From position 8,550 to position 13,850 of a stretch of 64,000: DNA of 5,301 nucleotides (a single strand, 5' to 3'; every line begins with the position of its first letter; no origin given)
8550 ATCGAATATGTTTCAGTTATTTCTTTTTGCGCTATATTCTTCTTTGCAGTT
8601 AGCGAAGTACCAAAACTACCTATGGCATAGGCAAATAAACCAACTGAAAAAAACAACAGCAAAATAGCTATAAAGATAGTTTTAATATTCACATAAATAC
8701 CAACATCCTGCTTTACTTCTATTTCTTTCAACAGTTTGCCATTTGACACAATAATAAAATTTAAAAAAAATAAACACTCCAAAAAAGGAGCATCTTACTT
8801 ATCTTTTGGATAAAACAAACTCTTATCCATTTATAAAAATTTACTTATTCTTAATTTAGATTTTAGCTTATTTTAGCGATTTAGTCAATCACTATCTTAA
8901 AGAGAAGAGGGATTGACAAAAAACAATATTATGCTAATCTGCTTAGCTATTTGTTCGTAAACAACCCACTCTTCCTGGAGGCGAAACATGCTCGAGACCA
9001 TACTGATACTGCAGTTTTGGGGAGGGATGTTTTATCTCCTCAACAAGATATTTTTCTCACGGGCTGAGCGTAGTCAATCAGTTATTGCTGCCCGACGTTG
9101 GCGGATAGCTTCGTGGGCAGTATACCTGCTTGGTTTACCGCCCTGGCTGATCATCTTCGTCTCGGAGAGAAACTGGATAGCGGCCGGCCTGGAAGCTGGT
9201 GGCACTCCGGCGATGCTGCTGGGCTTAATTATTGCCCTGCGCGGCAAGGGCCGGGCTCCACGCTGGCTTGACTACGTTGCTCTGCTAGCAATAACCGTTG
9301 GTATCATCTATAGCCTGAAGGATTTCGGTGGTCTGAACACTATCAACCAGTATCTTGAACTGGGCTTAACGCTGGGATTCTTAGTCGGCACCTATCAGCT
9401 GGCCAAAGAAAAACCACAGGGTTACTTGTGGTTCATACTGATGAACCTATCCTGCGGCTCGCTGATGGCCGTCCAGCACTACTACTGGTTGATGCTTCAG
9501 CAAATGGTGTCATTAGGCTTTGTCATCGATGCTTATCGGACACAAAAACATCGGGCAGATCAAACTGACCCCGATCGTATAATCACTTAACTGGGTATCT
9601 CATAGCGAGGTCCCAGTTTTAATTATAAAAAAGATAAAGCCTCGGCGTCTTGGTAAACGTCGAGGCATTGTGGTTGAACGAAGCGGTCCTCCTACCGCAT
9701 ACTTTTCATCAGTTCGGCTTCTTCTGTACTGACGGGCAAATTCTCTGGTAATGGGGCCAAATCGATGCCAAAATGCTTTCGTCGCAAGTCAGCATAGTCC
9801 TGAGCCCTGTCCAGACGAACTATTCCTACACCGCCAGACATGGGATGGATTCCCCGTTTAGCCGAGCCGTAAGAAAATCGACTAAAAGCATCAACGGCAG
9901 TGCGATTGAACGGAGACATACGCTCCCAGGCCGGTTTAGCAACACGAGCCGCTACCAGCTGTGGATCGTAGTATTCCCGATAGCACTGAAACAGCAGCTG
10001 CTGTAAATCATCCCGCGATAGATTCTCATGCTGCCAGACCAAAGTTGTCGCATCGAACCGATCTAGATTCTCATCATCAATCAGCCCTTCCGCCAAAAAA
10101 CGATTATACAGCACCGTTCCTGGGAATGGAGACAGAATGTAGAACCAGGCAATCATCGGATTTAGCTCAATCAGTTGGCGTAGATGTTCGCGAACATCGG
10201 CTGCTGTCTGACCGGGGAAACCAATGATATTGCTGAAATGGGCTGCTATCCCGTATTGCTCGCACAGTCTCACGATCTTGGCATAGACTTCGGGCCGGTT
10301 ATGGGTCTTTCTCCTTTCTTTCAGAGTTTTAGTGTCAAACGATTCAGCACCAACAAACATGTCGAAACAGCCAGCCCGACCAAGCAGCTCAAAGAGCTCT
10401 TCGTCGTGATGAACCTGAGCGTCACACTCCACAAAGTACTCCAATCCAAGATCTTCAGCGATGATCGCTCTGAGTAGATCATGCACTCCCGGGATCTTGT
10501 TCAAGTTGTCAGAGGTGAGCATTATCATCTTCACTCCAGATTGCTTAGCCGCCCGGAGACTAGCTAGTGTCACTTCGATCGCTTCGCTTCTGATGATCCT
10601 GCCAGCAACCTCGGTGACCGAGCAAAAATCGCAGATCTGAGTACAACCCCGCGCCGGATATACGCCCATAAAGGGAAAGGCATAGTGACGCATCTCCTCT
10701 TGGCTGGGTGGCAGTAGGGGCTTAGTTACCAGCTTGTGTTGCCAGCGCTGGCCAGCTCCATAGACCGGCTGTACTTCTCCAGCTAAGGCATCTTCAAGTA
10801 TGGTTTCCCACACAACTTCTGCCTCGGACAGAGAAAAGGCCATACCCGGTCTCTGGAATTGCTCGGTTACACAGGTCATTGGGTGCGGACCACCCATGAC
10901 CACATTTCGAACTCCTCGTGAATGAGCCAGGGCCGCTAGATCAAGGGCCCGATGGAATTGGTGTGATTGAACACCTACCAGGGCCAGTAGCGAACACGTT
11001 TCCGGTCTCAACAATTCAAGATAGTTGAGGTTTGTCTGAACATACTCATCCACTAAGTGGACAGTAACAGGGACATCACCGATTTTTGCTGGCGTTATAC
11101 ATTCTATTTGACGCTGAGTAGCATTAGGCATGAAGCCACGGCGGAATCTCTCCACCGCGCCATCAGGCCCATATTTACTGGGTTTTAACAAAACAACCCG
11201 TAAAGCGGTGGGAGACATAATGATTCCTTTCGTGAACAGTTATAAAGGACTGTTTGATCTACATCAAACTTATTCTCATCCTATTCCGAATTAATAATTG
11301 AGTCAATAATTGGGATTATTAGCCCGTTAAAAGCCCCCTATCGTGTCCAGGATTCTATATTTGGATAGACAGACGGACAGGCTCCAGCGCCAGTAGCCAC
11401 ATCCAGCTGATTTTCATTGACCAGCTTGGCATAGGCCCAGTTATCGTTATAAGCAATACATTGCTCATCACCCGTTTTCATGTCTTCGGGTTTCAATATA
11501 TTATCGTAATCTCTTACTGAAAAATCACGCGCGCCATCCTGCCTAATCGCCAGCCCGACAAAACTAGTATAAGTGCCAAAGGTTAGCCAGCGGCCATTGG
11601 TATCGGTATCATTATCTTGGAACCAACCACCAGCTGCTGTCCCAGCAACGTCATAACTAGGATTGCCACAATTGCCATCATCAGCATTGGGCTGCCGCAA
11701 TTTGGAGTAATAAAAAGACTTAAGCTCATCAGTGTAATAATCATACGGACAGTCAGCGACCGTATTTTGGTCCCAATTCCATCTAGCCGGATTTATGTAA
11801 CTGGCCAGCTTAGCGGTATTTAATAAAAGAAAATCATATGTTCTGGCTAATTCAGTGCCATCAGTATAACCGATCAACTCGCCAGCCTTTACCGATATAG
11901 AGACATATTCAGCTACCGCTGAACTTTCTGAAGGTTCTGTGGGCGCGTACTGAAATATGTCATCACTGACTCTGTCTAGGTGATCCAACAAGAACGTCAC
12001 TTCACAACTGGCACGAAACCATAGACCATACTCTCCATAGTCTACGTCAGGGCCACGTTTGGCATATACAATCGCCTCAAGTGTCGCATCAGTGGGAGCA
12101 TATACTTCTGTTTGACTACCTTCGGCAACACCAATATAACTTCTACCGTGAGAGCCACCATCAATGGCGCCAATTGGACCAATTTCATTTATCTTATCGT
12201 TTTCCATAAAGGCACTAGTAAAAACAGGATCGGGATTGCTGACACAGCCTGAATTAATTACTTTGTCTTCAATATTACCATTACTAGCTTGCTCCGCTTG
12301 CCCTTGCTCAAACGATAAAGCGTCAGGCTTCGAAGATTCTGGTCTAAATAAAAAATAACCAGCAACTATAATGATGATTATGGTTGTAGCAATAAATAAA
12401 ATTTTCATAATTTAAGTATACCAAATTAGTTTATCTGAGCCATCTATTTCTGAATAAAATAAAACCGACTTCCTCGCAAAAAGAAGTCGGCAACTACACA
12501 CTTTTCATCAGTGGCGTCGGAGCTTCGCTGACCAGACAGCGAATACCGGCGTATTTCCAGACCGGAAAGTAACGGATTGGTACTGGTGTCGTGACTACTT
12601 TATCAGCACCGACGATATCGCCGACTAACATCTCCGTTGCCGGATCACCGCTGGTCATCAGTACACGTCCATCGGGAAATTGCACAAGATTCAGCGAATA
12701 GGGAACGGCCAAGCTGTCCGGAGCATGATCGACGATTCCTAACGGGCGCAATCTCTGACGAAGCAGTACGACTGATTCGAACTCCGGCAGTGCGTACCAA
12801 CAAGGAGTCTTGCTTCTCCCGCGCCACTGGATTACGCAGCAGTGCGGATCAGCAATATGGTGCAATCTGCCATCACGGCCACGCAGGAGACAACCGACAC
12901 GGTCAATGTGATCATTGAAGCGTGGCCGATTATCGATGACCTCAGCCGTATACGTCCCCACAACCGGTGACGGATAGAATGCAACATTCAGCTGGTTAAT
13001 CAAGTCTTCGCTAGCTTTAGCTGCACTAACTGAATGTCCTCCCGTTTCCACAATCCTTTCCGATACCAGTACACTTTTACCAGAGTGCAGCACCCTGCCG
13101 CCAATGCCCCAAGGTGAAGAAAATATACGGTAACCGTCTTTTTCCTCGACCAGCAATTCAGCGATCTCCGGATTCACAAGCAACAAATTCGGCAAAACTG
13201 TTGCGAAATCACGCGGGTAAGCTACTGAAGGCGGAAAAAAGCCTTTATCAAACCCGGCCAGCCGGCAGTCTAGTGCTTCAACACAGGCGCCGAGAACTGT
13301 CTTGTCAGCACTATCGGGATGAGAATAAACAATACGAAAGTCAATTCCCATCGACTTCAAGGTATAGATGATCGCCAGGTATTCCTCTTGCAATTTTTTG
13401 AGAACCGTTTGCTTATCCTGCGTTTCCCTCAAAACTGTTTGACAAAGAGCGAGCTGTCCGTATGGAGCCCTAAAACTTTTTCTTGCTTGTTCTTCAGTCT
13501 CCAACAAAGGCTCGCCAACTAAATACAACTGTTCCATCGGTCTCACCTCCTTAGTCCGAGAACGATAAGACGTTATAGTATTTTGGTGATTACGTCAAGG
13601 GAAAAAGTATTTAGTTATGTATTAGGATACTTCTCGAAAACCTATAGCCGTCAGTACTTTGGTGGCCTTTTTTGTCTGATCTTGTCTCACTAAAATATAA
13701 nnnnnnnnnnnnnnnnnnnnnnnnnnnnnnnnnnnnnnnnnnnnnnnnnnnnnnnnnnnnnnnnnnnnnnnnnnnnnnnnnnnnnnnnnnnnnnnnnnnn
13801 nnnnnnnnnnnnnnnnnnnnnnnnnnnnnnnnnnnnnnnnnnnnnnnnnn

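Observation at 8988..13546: Compositionally distinct ~4.5-kb block: B12-binding radical SAM enzyme + pentein-fold (amidinotransferase-like) enzyme + secreted protein + small polytopic membrane protein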

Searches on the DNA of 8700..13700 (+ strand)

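Call 44: search_rna_families(source=window, start=8700, end=13700, threshold=evalue, max_evalue=1)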
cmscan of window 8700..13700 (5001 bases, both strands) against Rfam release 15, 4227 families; matches with E-value up to 1: 0.
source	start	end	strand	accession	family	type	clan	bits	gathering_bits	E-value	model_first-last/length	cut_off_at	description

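Call 91: search_dna_similar(query=window:8900-13600:+, collection=plasmids, mode=distant, max_rows=8)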
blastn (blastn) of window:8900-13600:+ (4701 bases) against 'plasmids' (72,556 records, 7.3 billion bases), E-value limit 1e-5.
No match.

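Call 92: search_dna_similar(query=window:8900-13600:+, collection=phages, mode=distant, max_rows=8)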
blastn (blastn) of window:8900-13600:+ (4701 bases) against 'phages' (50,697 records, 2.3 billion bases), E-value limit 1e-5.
No match.

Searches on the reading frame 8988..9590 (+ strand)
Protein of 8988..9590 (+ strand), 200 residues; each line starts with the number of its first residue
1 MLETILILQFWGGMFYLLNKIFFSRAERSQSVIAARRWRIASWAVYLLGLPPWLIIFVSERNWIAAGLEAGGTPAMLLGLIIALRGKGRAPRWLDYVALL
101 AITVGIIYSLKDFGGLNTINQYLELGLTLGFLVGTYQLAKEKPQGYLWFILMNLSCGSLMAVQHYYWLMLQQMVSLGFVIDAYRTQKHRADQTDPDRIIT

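Call 3: search_protein_families(library=pfam, proteins=[window:8988-9590:+], max_evalue=0.1)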
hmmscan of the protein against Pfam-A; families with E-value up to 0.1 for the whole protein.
window:8988-9590:+ (200 aa): 2 families
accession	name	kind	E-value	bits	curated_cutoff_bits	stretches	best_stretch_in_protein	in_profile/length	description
PF04973.17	NMN_transporter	-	2e-06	28.3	27.3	1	31-184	14-171/175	Nicotinamide mononucleotide transporter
PF08113.16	CoxIIa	-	0.00097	19.3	20.7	1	4-25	15-32/33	Cytochrome c oxidase subunit IIa family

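Call 4: search_protein_families(library=ncbifam, proteins=[window:8988-9590:+], max_evalue=0.1)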
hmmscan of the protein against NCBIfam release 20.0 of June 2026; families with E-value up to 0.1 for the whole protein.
window:8988-9590:+ (200 aa): 0 families

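Call 61: list_cluster_members(proteins=[window:8988-9590:+, window:9692-11218:-, window:11338-12408:-, window:13622-14026:-, window:14044-14658:-, window:4589-8782:-])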
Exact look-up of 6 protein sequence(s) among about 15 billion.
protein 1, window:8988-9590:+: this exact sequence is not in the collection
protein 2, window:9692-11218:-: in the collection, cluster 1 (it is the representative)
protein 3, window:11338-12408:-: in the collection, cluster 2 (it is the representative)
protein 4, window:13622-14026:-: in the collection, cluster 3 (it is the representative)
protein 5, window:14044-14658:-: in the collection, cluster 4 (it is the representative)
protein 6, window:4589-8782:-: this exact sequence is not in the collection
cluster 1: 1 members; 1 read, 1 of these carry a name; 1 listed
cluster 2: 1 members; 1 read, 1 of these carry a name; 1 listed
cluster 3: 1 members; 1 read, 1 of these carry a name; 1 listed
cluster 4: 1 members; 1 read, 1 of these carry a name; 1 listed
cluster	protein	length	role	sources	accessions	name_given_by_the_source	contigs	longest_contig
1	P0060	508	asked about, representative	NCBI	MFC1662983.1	B12-binding domain-containing radical SAM protein [Patescibacteria group bacterium]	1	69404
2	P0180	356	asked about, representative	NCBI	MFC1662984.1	hypothetical protein ACFL04_02320 [Patescibacteria group bacterium]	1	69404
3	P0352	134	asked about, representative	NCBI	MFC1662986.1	ACT domain-containing protein [Patescibacteria group bacterium]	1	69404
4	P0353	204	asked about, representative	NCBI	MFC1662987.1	hypothetical protein ACFL04_02335 [Patescibacteria group bacterium]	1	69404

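Call 63: list_cluster_members(proteins=[window:9027-9587:+])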
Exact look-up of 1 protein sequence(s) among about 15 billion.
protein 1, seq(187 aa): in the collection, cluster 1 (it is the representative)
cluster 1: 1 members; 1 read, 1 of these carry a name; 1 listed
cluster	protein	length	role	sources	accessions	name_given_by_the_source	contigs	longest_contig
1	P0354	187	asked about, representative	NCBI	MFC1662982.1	nicotinamide mononucleotide transporter [Patescibacteria group bacterium]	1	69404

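Call 64: find_related_loci(query=window:8988-9590:+, collection=metagenome_contigs, flank=6000)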
Query window:8988-9590:+ (200 aa) in metagenome_contigs; peptide patterns used: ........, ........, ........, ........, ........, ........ (x = any residue, [..] = any of these).
174 stretches matched a pattern; 5 encode a relative of the query (tblastn E <= 1e-3); 5 distinct loci.
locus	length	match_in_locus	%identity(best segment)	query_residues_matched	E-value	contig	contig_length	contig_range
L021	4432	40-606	63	7-197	9e-79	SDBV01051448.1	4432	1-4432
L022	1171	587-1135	62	7-190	1e-74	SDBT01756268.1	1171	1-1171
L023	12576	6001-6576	56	5-193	2e-68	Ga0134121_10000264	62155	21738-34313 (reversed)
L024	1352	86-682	47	1-197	2e-63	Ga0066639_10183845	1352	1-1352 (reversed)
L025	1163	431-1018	45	6-193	2e-51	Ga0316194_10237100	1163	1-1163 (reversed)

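Call 67: search_protein_families(library=pfam, proteins=[L023:518-2149:-, L023:2243-3238:-, L023:3365-3982:-, L023:4310-5074:-, L023:5180-5965:+, L023:5998-6588:+, L023:6646-7170:+, L023:7323-7883:-, L023:7901-9928:-, L023:9933-11174:-], max_evalue=0.01)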
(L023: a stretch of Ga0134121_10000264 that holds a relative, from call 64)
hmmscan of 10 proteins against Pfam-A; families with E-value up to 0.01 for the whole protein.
L023:518-2149:- (543 aa): 4 families
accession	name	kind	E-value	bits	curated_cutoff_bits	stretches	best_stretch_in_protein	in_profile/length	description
PF03382.20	DUF285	-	2.1e-49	166.7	25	2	134-233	3-101/120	Mycoplasma protein of unknown function, DUF285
PF18911.6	PKD_4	-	3.8e-07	30.5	27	1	63-101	31-67/85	PKD domain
PF01471.23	PG_binding_1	-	2e-05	25.1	23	1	472-524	1-50/57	Putative peptidoglycan binding domain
PF00801.26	PKD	-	4.1e-05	23.9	23.5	1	65-102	28-65/80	PKD domain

L023:2243-3238:- (331 aa): 0 families

L023:3365-3982:- (205 aa): 1 family
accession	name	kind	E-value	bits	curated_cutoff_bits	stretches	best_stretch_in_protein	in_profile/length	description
PF17259.7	DUF5325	-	0.0096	16.2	25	0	1-33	1-33/61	Family of unknown function (DUF5325)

L023:4310-5074:- (254 aa): 1 family
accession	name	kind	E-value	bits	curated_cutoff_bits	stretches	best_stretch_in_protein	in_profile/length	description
PF01978.25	TrmB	-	2.1e-14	53.5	25.6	1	12-79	1-67/68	Sugar-specific transcriptional regulator TrmB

L023:5180-5965:+ (261 aa): 1 family
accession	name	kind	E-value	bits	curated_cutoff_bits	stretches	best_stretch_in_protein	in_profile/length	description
PF13092.12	CENP-L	-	0.0036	17.1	24.4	0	97-158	236-300/307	Centromere protein L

L023:5998-6588:+ (196 aa): 1 family
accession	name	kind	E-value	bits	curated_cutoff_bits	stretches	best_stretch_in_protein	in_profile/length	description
PF00816.26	Histone_HNS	-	0.0052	17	25.6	0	85-94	15-24/38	H-NS histone C-terminal domain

L023:6646-7170:+ (174 aa): 0 families

L023:7323-7883:- (186 aa): 0 families

L023:7901-9928:- (675 aa): 4 families
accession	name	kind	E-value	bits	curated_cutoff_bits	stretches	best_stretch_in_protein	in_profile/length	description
PF01935.23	DUF87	-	8.9e-22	78.7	23.2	1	168-351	2-176/220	Helicase HerA, central domain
PF01580.24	FtsK_SpoIIIE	-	9.8e-06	25.6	24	1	180-232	31-80/221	FtsK/SpoIIIE family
PF10412.15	TrwB_AAD_bind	-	0.00027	20.4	20.5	1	190-247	16-66/387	Type IV secretion-system coupling protein DNA-binding domain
PF05872.18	HerA_C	-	0.00068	18.8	22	0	189-235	21-61/502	Helicase HerA-like C-terminal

L023:9933-11174:- (413 aa): 2 families
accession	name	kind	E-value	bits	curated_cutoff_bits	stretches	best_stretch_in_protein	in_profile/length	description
PF13289.12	SIR2_2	-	1.9e-11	44.7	24.5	1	183-334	2-106/141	SIR2-like domain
PF16777.11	RHH_7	-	0.0069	17.2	27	0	6-42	30-68/74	Transcriptional regulator, RHH-like, CopG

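Call 89: search_protein_families(library=padloc, proteins=[window:8988-9590:+], max_evalue=0.001)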
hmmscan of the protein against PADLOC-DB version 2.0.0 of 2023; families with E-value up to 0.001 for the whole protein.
window:8988-9590:+ (200 aa): 0 families

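Call 95: search_protein_families(library=pfam, proteins=[L021:648-1829:-, L021:2034-3089:+, L021:3086-3766:-], max_evalue=0.01)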
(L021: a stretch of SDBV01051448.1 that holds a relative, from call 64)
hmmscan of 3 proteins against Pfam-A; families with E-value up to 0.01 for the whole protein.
L021:648-1829:- (393 aa): 1 family
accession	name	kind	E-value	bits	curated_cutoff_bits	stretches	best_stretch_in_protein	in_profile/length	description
PF07690.21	MFS_1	-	0.0046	16.4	33.4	0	223-388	2-166/347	Major Facilitator Superfamily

L021:2034-3089:+ (351 aa): 1 family
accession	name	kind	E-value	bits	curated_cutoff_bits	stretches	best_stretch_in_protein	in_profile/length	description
PF01544.23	CorA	-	5.9e-45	154.3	27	1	68-347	4-292/292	CorA-like Mg2+ transporter protein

L021:3086-3766:- (226 aa): 2 families
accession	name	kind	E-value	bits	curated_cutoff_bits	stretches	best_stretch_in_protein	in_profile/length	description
PF01909.29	NTP_transf_2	-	0.002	18.9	21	1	29-52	15-38/93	Nucleotidyltransferase domain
PF18765.7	Polbeta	-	0.003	18.1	26.9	1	27-54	12-39/93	Polymerase beta, Nucleotidyltransferase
